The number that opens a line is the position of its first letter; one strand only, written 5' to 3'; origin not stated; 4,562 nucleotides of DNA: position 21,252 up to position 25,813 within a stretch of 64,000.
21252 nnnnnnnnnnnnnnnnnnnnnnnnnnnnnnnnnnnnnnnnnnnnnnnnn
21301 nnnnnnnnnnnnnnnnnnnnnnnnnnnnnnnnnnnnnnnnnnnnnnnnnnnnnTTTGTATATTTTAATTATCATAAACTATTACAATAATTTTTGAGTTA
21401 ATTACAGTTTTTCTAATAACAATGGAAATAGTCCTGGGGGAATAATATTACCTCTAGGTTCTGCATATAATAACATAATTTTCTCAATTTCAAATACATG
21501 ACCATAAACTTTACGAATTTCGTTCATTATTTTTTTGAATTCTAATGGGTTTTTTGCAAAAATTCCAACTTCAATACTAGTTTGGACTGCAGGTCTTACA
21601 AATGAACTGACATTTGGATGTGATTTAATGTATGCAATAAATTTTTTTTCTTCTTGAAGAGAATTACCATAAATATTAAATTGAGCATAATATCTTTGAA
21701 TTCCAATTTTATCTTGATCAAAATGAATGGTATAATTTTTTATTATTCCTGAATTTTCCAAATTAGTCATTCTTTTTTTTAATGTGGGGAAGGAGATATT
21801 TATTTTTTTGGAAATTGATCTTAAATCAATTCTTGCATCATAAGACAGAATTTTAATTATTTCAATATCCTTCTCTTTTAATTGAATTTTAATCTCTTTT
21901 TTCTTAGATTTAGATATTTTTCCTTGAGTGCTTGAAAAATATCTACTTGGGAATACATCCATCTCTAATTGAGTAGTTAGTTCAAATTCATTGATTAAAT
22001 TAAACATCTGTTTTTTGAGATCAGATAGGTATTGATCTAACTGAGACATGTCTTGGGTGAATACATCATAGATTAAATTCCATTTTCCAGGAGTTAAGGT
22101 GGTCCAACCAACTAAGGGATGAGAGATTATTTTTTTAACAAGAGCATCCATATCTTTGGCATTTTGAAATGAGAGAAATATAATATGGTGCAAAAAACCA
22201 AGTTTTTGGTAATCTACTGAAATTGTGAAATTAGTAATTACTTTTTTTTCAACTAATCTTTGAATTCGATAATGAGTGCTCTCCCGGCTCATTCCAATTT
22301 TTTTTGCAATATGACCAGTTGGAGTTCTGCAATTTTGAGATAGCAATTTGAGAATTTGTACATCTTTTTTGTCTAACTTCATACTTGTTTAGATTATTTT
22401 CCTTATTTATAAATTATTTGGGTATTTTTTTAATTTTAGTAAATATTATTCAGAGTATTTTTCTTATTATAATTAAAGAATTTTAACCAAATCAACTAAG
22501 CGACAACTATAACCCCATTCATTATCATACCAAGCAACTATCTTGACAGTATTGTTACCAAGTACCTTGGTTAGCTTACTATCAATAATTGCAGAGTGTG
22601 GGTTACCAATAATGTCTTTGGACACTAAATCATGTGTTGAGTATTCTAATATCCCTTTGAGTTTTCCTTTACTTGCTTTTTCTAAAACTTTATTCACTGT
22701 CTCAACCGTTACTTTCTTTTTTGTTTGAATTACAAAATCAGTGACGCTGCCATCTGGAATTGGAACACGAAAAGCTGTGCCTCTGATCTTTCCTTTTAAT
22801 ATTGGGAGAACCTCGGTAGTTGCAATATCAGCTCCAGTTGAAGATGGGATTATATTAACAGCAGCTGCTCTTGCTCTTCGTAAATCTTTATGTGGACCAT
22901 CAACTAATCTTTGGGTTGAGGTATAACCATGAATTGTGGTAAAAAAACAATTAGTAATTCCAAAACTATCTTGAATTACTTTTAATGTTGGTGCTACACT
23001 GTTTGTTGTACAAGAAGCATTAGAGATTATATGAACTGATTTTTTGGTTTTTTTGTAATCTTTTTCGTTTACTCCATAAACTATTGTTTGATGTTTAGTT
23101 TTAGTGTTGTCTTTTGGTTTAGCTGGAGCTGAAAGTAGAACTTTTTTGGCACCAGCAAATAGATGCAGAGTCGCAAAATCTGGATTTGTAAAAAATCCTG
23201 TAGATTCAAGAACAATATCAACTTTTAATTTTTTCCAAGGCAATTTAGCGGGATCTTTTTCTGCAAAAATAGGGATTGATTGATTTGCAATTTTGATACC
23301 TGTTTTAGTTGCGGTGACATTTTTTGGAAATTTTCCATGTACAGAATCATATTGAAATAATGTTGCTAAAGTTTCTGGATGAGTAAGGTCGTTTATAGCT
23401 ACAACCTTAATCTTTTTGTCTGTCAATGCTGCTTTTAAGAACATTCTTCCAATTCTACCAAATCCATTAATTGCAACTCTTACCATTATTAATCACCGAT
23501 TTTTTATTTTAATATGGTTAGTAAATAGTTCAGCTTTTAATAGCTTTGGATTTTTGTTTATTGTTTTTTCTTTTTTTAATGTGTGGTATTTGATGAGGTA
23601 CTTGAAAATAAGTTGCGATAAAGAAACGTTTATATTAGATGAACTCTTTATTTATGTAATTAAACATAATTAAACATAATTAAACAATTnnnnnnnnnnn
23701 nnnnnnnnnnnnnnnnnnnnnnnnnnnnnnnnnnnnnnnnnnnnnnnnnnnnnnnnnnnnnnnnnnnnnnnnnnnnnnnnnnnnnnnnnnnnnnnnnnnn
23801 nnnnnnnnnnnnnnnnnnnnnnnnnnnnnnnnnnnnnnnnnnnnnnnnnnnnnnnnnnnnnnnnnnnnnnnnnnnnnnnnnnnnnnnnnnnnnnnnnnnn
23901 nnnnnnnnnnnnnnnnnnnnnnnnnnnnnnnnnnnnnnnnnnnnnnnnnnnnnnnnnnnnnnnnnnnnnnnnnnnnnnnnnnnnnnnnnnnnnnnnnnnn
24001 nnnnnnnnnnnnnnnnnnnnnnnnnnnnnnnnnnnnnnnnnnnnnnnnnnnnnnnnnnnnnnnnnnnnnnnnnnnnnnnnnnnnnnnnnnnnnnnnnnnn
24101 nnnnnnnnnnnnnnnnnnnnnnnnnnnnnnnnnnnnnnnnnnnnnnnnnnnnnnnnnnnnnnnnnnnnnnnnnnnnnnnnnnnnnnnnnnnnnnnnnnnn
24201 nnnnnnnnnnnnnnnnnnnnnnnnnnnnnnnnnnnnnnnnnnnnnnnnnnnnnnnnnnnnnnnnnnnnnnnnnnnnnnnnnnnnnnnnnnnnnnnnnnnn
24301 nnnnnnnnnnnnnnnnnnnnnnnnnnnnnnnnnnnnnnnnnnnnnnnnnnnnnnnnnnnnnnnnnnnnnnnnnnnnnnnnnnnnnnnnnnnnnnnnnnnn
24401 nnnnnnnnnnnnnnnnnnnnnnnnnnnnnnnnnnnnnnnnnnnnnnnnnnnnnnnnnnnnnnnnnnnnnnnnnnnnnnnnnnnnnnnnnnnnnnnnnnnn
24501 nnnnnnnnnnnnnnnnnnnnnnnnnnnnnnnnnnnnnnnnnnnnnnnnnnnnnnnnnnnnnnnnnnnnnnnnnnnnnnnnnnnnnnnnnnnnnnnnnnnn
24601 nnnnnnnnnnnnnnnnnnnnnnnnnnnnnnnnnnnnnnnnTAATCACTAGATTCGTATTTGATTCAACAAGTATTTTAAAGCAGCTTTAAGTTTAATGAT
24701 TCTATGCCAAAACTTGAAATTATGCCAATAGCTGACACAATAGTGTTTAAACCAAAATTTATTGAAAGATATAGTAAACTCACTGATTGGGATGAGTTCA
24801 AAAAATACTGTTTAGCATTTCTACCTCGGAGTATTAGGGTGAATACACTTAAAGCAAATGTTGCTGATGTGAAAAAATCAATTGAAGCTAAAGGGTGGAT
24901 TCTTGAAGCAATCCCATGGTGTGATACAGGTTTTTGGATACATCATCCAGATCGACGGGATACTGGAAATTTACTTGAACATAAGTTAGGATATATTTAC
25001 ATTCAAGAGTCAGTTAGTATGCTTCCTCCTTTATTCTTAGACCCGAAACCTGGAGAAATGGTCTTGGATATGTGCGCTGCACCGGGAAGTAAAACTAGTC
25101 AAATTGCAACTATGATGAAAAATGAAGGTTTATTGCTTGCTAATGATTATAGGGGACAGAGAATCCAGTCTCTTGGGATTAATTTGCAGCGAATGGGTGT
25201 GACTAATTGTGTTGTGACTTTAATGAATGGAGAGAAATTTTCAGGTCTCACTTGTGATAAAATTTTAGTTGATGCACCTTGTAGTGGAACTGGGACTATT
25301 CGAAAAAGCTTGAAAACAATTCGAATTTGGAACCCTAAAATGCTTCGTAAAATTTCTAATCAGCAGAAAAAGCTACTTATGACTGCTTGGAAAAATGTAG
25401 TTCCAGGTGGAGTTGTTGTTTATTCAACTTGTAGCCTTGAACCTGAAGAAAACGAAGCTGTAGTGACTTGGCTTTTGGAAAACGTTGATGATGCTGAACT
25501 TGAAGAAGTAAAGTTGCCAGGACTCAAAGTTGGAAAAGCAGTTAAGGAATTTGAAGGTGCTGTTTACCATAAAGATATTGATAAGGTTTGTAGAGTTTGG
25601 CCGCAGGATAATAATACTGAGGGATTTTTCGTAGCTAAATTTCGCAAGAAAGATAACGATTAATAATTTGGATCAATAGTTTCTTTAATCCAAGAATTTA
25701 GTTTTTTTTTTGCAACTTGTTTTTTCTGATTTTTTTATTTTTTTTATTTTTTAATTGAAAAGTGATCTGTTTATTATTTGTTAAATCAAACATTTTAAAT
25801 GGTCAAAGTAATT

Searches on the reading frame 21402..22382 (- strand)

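Call 51: search_protein_families(library=pfam, proteins=[window:21402-22382:-], max_evalue=0.001)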
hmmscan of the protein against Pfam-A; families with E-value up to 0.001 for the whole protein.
window:21402-22382:- (326 aa): 4 families
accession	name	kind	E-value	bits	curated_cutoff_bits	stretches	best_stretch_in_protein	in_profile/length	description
PF13412.12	HTH_24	-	1e-21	76.7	21.9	2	3-50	1-48/48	Winged helix-turn-helix DNA-binding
PF13404.12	HTH_AsnC-type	-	1.8e-20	72.9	27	2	3-43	1-41/42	AsnC-type helix-turn-helix domain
PF04967.18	HTH_10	-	5.2e-05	23.4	23.1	0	181-209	20-48/53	HTH DNA binding domain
PF01047.28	MarR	-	0.00061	20.1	24.6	0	9-49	7-47/59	MarR family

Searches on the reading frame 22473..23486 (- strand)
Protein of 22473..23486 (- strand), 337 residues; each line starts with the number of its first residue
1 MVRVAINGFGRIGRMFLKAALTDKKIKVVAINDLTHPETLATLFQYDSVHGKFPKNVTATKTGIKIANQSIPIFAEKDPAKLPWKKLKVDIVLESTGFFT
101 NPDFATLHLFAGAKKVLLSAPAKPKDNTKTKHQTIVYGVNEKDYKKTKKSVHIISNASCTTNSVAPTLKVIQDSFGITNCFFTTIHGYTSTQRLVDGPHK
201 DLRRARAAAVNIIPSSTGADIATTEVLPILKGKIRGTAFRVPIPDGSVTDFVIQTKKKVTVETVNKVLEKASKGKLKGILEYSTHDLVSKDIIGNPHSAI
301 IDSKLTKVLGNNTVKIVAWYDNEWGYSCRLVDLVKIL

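Call 51: search_protein_families(library=pfam, proteins=[window:22473-23486:-], max_evalue=0.001)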
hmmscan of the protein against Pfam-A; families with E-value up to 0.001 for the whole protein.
window:22473-23486:- (337 aa): 2 families
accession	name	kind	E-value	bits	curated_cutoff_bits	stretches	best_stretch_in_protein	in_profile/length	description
PF02800.25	Gp_dh_C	-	3.5e-61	205.9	24.4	1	164-320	1-158/158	Glyceraldehyde 3-phosphate dehydrogenase, C-terminal domain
PF00044.30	Gp_dh_N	-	9.6e-41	138.6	31.7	1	2-101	1-100/101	Glyceraldehyde 3-phosphate dehydrogenase, NAD binding domain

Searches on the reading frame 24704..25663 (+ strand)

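Call 51: search_protein_families(library=pfam, proteins=[window:24704-25663:+], max_evalue=0.001)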
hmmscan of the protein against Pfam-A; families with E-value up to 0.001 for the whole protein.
window:24704-25663:+ (319 aa): 4 families
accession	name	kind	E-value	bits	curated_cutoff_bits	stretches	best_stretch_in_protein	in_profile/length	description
PF01189.24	Methyltr_RsmB-F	-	7.1e-56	189.5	27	1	110-314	2-199/199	16S rRNA methyltransferase RsmB/F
PF17125.10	Methyltr_RsmF_N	-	2e-16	60.6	34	1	18-102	4-85/86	N-terminal domain of 16S rRNA methyltransferase RsmF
PF21148.3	NSUN5_fdxn-like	-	0.00046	21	24.5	0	40-68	1-29/78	NOL1/NOP2/Sun domain family member 5, ferredoxin-like domain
PF22458.1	RsmF-B_ferredox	-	0.0009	19.8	27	0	41-82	29-70/74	Methyltr_RsmF/B-like, ferredoxin-like domain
